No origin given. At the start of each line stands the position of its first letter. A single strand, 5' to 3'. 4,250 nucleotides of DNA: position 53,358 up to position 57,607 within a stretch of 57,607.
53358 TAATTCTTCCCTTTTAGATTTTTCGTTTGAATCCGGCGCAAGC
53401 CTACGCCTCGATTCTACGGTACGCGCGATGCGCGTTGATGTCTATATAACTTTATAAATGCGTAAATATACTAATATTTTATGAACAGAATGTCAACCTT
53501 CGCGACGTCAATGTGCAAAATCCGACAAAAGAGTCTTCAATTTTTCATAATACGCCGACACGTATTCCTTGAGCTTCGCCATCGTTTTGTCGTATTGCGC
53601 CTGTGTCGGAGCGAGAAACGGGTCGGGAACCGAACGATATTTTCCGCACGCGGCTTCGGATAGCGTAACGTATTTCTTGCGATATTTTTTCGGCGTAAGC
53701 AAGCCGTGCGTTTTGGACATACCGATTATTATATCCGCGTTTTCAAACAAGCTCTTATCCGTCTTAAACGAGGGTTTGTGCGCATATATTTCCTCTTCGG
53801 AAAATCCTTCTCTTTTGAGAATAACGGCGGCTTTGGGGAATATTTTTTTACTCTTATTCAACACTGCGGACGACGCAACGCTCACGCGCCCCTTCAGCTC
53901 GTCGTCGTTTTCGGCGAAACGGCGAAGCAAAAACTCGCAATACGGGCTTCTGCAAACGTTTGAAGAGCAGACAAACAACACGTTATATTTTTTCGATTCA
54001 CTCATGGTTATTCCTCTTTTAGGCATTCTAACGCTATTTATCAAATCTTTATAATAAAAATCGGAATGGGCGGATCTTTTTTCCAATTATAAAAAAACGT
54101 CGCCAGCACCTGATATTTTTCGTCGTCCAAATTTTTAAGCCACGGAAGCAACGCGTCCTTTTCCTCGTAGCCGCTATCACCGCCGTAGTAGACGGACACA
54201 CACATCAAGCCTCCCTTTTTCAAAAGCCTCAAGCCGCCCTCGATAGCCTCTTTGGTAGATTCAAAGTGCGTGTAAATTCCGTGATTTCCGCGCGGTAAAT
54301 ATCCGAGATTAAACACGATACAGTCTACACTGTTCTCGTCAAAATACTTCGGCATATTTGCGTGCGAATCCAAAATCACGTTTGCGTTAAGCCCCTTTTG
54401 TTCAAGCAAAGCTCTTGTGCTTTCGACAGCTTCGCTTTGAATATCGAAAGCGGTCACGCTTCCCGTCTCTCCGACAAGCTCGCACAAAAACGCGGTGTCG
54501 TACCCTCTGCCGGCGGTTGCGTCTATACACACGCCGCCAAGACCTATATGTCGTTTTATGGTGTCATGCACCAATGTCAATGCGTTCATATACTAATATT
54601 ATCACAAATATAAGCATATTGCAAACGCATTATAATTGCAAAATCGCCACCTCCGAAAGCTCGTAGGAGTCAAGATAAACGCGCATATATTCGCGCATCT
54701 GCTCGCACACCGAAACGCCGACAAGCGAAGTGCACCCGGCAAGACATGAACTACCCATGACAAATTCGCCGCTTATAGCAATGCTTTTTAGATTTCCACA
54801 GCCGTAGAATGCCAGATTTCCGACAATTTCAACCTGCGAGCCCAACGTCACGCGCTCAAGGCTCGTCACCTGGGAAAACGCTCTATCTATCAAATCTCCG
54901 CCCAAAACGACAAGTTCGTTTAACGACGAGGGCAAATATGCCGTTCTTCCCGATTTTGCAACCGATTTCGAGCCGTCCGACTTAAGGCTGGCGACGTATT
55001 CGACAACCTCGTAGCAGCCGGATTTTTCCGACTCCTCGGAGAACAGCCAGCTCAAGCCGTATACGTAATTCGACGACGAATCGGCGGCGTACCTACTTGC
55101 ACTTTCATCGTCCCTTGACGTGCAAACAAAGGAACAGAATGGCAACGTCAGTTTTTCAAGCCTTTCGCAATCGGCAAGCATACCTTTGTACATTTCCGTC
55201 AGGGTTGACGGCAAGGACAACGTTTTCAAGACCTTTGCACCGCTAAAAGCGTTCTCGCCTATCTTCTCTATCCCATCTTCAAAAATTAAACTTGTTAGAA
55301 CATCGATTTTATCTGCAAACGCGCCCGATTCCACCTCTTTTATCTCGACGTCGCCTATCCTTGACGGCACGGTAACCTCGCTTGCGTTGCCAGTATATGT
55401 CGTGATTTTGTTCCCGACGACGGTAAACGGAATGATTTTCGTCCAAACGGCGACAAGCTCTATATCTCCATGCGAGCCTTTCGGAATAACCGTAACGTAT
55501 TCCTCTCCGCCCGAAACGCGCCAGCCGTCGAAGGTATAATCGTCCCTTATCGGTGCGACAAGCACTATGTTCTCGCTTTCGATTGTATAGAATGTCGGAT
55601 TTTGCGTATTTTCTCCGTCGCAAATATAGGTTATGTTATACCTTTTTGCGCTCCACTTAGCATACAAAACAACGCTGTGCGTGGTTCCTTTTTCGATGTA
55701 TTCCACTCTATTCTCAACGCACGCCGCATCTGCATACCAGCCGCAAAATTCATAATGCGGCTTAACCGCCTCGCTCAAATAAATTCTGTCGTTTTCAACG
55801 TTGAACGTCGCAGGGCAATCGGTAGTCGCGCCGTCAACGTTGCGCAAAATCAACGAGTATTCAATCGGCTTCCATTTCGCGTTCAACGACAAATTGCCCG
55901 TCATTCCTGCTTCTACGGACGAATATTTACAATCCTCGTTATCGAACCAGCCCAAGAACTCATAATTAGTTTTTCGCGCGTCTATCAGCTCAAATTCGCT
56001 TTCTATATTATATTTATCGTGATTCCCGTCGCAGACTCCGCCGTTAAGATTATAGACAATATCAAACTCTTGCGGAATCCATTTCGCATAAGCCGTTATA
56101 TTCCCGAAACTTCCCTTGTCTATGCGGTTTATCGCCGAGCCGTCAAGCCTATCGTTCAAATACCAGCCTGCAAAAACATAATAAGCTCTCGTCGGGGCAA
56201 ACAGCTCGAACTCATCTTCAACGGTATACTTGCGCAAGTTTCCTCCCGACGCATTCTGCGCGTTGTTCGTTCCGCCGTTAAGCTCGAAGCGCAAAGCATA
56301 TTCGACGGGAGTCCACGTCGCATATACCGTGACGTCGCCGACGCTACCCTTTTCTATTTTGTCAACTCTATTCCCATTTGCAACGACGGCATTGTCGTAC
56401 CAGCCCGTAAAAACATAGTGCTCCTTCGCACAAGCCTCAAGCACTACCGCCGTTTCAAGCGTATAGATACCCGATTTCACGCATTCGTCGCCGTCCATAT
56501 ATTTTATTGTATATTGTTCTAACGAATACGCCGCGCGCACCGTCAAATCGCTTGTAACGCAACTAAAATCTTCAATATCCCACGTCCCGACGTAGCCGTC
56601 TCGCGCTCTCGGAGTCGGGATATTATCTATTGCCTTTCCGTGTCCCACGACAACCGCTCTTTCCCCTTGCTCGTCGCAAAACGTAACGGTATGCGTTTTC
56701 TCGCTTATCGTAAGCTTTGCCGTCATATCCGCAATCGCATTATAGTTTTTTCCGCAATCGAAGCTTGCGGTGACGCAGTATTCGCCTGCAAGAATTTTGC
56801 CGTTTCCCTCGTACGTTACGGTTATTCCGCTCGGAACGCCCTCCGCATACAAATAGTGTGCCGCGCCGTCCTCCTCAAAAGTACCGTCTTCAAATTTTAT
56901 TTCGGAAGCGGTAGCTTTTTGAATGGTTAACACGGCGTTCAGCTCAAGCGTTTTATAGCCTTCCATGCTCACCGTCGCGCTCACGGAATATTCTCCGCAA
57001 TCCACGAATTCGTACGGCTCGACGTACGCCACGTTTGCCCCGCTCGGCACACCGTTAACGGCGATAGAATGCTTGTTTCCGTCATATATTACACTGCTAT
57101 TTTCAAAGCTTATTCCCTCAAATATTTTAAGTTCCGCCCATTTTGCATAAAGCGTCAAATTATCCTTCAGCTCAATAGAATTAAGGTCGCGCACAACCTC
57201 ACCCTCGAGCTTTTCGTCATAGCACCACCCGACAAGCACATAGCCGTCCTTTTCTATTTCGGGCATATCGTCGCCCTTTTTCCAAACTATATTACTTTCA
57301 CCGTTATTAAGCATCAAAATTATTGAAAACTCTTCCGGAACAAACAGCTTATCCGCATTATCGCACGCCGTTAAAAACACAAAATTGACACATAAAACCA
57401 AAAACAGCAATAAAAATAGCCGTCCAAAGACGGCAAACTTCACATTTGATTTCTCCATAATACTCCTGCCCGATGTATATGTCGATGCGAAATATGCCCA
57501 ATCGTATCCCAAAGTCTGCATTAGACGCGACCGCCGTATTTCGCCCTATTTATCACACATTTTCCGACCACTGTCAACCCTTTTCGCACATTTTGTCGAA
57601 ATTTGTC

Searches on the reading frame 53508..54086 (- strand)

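Call 27: search_protein_families(library=pfam, proteins=[window:53508-54086:-], max_evalue=0.001)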
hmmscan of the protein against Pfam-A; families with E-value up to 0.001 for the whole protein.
window:53508-54086:- (192 aa): 1 family
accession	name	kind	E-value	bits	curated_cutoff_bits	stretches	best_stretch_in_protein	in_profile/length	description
PF01451.26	LMWPc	-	9.2e-16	58.8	23.2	1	36-178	1-142/144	Low molecular weight phosphotyrosine protein phosphatase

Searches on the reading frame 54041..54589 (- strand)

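Call 27: search_protein_families(library=pfam, proteins=[window:54041-54589:-], max_evalue=0.001)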
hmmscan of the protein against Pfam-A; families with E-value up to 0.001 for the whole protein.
window:54041-54589:- (182 aa): 10 families
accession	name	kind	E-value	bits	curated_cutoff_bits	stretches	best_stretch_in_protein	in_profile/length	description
PF06962.18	rRNA_methylase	-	1.2e-43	148.8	22.7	1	45-179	1-136/137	Putative rRNA methylase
PF13847.12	Methyltransf_31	-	1.2e-12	48.2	27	1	20-143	6-114/145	Methyltransferase domain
PF13649.12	Methyltransf_25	-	2.9e-09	37.9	27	1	23-127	3-97/97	Methyltransferase domain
PF08241.18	Methyltransf_11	-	1.8e-06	29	21.2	1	23-130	2-94/95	Methyltransferase domain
PF05175.20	MTS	-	2e-05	24.7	23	1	14-131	30-138/170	Methyltransferase small domain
PF01728.25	FtsJ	-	6e-05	23.5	24.1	1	17-138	21-144/181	FtsJ-like methyltransferase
PF01795.25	Methyltransf_5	-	7e-05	22.9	27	1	17-96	20-101/309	MraW methylase family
PF01209.24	Ubie_methyltran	-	0.00044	20.1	20.1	1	20-129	50-149/233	ubiE/COQ5 methyltransferase family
PF08242.18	Methyltransf_12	-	0.00075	20.6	30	0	23-128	2-97/98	Methyltransferase domain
PF01189.24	Methyltr_RsmB-F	-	0.00089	19.4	27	0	21-92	12-84/199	16S rRNA methyltransferase RsmB/F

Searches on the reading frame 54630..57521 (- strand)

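Call 27: search_protein_families(library=pfam, proteins=[window:54630-57521:-], max_evalue=0.001)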
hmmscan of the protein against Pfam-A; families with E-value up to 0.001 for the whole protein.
window:54630-57521:- (963 aa): 4 families
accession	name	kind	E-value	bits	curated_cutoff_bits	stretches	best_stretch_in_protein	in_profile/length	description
PF09479.16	Flg_new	-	2.4e-49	165.7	27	6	408-480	1-65/65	Listeria-Bacteroides repeat domain (List_Bact_rpt)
PF13306.12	LRR_5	-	1.6e-20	73.8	27.7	2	729-794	2-64/127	BspA type Leucine rich repeat region (6 copies)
PF18998.6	Flg_new_2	-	3.5e-06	27.4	23.6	0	349-405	15-71/73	Divergent InlB B-repeat domain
PF18887.5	MBG_3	-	0.00021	21.8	25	0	138-204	4-72/72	MBG domain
